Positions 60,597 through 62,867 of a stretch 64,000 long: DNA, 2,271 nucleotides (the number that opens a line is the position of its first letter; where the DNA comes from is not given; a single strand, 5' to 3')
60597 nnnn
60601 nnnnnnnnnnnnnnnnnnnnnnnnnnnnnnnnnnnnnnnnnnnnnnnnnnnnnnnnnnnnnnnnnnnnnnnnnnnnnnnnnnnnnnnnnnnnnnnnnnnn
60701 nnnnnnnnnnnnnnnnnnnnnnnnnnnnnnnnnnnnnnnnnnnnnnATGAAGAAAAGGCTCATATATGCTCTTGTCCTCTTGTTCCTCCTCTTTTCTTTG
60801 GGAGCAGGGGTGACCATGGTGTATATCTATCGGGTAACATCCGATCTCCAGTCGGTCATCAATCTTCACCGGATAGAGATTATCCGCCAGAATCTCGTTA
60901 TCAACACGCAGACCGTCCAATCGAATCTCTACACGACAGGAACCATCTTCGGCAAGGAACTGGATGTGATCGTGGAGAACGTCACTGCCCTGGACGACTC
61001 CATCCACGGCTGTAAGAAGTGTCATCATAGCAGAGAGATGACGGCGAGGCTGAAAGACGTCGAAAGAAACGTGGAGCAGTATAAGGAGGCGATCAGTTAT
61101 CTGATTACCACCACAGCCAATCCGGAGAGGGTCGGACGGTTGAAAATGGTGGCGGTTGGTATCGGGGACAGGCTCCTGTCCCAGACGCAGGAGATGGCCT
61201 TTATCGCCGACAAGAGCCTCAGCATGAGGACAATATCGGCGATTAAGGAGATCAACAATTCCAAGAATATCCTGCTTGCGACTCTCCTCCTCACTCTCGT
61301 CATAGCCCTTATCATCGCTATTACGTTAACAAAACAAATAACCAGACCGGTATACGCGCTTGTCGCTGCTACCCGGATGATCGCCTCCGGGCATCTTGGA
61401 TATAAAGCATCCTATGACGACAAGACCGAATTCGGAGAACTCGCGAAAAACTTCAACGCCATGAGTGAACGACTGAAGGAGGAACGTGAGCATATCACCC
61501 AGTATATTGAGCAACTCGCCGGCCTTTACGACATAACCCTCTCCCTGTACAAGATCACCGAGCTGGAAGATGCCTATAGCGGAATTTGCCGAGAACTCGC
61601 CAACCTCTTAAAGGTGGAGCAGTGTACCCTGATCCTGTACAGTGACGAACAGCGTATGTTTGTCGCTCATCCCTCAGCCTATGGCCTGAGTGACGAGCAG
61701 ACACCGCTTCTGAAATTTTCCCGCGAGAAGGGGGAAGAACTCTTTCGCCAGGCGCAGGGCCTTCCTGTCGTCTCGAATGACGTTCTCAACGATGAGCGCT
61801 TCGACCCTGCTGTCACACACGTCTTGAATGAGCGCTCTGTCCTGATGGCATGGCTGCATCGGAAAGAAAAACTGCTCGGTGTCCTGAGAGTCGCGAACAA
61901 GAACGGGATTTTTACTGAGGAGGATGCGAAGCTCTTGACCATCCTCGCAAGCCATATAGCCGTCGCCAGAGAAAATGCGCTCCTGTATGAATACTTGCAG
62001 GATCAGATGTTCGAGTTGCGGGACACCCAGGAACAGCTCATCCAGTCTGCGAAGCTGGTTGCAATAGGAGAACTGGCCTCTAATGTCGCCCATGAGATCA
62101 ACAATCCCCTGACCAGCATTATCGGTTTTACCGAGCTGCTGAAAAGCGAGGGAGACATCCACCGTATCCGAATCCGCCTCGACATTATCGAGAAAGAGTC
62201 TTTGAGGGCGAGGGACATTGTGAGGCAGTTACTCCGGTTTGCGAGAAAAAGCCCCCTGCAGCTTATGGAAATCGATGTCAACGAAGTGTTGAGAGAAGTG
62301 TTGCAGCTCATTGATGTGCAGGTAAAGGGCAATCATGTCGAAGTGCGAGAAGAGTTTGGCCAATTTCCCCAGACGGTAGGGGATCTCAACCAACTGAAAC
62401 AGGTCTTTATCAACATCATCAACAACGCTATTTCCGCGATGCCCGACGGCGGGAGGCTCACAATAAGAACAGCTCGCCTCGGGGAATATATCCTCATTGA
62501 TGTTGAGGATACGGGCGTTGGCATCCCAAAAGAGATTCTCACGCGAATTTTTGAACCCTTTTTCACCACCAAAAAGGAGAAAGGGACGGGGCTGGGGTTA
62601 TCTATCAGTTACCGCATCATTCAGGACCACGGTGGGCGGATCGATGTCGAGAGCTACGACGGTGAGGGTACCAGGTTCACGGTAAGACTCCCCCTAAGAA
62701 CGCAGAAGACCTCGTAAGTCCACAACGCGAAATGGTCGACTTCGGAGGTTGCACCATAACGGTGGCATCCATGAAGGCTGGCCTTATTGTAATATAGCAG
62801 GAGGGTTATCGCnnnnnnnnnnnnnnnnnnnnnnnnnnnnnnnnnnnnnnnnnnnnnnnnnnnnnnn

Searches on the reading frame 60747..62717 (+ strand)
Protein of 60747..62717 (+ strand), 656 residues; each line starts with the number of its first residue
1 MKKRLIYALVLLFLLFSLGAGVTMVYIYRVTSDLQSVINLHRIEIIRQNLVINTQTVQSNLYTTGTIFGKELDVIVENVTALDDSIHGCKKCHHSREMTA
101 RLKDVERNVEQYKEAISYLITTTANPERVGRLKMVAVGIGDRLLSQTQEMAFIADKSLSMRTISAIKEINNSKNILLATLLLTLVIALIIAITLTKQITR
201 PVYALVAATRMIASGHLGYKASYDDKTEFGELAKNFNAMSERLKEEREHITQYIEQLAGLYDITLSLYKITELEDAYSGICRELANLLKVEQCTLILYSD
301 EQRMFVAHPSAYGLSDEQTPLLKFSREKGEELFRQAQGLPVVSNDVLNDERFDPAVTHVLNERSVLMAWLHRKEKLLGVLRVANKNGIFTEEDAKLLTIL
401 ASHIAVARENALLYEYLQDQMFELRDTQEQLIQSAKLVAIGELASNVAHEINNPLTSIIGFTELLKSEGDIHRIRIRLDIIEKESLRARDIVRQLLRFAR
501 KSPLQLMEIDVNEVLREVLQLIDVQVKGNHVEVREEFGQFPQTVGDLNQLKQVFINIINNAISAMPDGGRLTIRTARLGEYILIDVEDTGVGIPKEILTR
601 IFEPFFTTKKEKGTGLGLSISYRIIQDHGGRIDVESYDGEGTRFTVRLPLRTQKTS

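Call 14: search_protein_families(library=pfam, proteins=[window:60747-62717:+], max_evalue=0.00001)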
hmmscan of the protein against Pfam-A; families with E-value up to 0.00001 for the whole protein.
window:60747-62717:+ (656 aa): 6 families
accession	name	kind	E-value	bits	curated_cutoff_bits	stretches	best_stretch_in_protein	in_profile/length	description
PF02518.31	HATPase_c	-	1e-29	103.6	26.4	1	545-651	1-110/111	Histidine kinase-, DNA gyrase B-, and HSP90-like ATPase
PF00512.31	HisKA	-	1.5e-15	57.4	26.9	1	441-501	3-63/66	His Kinase A (phospho-acceptor) domain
PF13185.12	GAF_2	-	2.7e-11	44.3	28.6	1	272-407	3-134/136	GAF domain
PF00672.30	HAMP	-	7.9e-11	42.6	25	1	194-245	2-53/53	HAMP domain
PF01590.32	GAF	-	4.4e-09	37.4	22.4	1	272-407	1-132/133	GAF domain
PF13492.12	GAF_3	-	8.6e-08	33.1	27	1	273-407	2-126/129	GAF domain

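Call 78: find_encoding_contigs(protein=window:60747-62717:+, flank=1000, max_places=10)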
Protein window:60747-62717:+ (656 aa): 10 contigs read that carry it; 4 places shown.
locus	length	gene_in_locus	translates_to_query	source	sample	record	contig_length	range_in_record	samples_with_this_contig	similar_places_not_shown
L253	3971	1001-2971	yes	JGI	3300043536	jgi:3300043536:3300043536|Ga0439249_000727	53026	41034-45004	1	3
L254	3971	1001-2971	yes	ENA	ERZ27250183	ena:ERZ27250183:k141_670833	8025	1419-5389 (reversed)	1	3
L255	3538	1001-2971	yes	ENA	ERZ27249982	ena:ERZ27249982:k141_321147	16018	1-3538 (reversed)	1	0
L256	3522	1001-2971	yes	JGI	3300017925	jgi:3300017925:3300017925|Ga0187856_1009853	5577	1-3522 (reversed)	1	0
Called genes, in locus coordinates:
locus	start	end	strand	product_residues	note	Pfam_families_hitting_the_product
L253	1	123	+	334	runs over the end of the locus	PF04392:ABC_sub_bind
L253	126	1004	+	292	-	PF12974:Phosphonate-bd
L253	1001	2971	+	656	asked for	PF00672:HAMP, PF01590:GAF, PF13185:GAF_2, PF13492:GAF_3, PF00512:HisKA, PF02518:HATPase_c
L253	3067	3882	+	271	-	PF02616:SMC_ScpA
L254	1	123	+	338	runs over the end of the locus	PF04392:ABC_sub_bind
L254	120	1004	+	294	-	PF12974:Phosphonate-bd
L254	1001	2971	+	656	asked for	PF00672:HAMP, PF01590:GAF, PF13185:GAF_2, PF13492:GAF_3, PF00512:HisKA, PF02518:HATPase_c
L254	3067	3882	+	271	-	PF02616:SMC_ScpA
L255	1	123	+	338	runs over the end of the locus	PF04392:ABC_sub_bind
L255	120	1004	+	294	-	PF12974:Phosphonate-bd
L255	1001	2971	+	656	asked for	PF00672:HAMP, PF01590:GAF, PF13185:GAF_2, PF13492:GAF_3, PF00512:HisKA, PF02518:HATPase_c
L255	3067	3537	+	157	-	?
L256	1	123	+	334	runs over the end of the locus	PF04392:ABC_sub_bind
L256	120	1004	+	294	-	PF12974:Phosphonate-bd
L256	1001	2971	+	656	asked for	PF00672:HAMP, PF01590:GAF, PF13185:GAF_2, PF13492:GAF_3, PF00512:HisKA, PF02518:HATPase_c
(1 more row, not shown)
